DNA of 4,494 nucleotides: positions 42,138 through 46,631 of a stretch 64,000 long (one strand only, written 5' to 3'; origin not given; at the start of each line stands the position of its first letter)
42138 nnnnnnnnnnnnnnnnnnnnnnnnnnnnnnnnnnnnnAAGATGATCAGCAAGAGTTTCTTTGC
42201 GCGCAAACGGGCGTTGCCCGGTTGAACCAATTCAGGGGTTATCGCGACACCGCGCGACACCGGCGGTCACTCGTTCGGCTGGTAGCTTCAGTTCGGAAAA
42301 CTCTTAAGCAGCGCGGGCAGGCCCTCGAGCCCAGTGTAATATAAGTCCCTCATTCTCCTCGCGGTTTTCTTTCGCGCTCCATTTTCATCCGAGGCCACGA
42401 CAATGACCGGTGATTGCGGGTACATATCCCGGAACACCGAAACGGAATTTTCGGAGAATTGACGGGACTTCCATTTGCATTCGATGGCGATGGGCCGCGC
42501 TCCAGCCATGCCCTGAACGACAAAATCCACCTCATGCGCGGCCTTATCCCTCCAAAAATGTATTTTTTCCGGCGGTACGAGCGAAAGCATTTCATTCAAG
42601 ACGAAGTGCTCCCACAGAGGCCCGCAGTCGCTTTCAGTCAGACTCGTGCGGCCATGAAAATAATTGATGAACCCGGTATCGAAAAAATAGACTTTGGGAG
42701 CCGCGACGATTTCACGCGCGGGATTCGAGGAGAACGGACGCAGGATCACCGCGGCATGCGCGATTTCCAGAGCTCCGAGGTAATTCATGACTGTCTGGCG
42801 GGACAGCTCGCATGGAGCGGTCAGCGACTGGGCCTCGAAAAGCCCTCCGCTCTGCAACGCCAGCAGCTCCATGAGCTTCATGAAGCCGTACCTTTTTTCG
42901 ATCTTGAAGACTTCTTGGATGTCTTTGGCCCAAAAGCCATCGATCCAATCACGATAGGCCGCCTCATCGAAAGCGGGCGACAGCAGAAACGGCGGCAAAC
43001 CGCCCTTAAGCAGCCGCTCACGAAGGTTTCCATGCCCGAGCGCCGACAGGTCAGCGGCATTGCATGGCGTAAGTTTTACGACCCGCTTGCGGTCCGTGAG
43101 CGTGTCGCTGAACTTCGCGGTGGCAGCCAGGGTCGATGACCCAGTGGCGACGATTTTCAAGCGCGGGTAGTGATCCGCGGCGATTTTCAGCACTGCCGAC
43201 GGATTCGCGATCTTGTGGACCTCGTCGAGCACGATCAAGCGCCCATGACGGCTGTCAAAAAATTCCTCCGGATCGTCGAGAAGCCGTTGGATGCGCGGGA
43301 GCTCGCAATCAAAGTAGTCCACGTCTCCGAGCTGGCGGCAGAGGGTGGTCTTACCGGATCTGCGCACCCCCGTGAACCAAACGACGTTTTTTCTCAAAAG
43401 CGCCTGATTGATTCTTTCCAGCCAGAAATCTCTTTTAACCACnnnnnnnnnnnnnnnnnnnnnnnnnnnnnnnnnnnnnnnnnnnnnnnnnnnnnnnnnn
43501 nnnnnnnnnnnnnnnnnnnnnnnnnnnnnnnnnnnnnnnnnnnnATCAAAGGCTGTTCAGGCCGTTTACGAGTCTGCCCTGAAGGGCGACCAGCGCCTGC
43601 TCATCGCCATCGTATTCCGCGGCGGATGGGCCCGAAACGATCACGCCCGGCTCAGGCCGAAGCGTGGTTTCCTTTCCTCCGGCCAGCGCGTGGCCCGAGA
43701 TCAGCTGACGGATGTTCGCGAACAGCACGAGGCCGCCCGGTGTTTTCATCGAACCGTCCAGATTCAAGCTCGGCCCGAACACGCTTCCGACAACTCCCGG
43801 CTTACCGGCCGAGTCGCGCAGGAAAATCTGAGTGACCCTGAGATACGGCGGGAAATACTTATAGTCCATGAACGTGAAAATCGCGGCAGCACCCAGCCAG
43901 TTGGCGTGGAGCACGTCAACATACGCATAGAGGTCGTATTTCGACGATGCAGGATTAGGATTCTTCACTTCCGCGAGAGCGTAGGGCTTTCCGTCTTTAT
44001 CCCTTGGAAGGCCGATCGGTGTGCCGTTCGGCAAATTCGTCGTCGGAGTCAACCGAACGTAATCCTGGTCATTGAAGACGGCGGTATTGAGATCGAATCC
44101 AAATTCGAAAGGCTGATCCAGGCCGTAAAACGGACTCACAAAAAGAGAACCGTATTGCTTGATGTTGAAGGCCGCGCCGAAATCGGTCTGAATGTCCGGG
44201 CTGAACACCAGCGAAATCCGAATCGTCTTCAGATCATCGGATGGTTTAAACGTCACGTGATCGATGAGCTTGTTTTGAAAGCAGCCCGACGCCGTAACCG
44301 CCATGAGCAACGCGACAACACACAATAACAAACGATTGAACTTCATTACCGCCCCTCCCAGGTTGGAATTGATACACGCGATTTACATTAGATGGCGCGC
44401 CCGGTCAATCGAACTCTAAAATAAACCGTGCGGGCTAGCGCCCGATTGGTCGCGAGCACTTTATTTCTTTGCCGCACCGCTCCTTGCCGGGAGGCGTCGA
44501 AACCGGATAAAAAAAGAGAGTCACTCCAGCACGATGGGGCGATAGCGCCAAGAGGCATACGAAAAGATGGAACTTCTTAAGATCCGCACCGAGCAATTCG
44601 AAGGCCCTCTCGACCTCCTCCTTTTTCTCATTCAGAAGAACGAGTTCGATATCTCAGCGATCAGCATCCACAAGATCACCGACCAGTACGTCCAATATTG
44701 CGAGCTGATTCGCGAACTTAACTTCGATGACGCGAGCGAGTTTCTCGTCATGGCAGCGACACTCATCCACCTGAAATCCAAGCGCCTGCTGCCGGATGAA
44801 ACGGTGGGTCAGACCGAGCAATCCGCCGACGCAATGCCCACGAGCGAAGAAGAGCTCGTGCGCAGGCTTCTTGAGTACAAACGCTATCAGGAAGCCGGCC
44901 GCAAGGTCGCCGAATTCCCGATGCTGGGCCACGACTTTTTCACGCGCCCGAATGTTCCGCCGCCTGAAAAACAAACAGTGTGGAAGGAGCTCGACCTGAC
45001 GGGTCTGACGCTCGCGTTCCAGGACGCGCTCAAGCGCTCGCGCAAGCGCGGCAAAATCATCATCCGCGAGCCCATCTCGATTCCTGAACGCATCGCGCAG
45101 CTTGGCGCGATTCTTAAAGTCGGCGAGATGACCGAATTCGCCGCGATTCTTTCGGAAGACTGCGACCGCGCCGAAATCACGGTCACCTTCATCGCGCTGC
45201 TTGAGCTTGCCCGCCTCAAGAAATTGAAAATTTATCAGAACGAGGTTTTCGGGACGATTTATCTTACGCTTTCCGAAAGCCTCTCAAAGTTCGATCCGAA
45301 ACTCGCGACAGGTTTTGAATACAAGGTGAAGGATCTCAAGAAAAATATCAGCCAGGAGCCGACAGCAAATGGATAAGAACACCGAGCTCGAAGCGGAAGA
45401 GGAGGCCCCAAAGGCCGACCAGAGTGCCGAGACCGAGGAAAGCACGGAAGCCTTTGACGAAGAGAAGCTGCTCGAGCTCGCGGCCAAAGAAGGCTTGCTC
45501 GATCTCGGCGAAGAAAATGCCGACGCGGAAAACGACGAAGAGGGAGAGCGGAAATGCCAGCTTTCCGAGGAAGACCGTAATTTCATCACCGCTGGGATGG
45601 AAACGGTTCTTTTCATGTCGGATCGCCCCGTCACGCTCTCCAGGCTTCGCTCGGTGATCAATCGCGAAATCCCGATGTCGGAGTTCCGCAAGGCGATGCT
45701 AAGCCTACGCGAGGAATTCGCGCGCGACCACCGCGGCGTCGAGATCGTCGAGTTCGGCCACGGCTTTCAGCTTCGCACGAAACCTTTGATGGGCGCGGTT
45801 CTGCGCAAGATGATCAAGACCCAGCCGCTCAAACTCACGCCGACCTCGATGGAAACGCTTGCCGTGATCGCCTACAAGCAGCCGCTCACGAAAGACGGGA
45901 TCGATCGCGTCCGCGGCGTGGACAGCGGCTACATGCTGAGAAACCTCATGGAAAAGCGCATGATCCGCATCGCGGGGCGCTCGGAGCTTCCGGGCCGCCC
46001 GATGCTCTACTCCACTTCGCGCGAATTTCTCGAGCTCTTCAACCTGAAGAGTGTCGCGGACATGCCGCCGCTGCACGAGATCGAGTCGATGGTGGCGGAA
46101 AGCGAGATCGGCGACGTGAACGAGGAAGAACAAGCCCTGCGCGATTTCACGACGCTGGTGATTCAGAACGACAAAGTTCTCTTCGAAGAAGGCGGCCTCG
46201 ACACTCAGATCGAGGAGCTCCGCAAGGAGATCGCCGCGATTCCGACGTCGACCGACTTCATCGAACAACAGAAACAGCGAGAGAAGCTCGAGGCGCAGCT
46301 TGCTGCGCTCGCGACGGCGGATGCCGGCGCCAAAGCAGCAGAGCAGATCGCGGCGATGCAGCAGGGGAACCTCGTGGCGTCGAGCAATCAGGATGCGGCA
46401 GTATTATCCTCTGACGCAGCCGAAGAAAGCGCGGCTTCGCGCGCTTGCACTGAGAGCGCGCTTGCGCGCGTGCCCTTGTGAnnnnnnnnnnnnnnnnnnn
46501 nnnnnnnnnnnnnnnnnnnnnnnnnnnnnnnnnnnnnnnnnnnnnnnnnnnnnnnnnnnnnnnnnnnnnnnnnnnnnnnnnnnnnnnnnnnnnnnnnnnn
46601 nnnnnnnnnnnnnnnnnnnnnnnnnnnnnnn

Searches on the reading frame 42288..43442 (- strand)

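Call 50: search_protein_families(library=pfam, proteins=[window:42288-43442:-], max_evalue=0.001)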
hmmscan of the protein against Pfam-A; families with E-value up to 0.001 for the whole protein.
window:42288-43442:- (384 aa): 2 families
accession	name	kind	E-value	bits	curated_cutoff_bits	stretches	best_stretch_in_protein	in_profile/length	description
PF13635.12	DUF4143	-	2.9e-31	108.8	28.1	1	173-324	2-159/160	Domain of unknown function (DUF4143)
PF13173.12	AAA_14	-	2e-20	73.5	27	1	18-130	2-126/129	AAA domain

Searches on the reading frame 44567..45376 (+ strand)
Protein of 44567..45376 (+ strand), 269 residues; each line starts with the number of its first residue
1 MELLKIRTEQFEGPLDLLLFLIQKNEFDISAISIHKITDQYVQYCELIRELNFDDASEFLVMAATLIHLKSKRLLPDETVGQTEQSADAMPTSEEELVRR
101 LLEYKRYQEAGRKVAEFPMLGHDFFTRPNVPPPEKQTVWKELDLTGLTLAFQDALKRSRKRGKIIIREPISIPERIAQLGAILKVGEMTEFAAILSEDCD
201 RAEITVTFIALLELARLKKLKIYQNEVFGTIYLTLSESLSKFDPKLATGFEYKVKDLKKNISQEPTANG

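Call 51: search_protein_families(library=pfam, proteins=[window:44567-45376:+], max_evalue=0.001)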
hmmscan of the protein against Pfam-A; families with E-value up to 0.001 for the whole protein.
window:44567-45376:+ (269 aa): 1 family
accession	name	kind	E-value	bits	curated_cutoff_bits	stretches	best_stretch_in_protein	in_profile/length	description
PF02616.19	SMC_ScpA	-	6.2e-33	115.2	24.6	1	21-235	1-231/232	Segregation and condensation protein ScpA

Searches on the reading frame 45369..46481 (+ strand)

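Call 51: search_protein_families(library=pfam, proteins=[window:45369-46481:+], max_evalue=0.001)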
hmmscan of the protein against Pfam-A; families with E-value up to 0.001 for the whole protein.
window:45369-46481:+ (370 aa): 1 family
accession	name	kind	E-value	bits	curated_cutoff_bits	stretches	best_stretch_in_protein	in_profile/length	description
PF04079.22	SMC_ScpB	-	1.1e-47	162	27.4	1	77-235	3-160/160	Segregation and condensation complex subunit ScpB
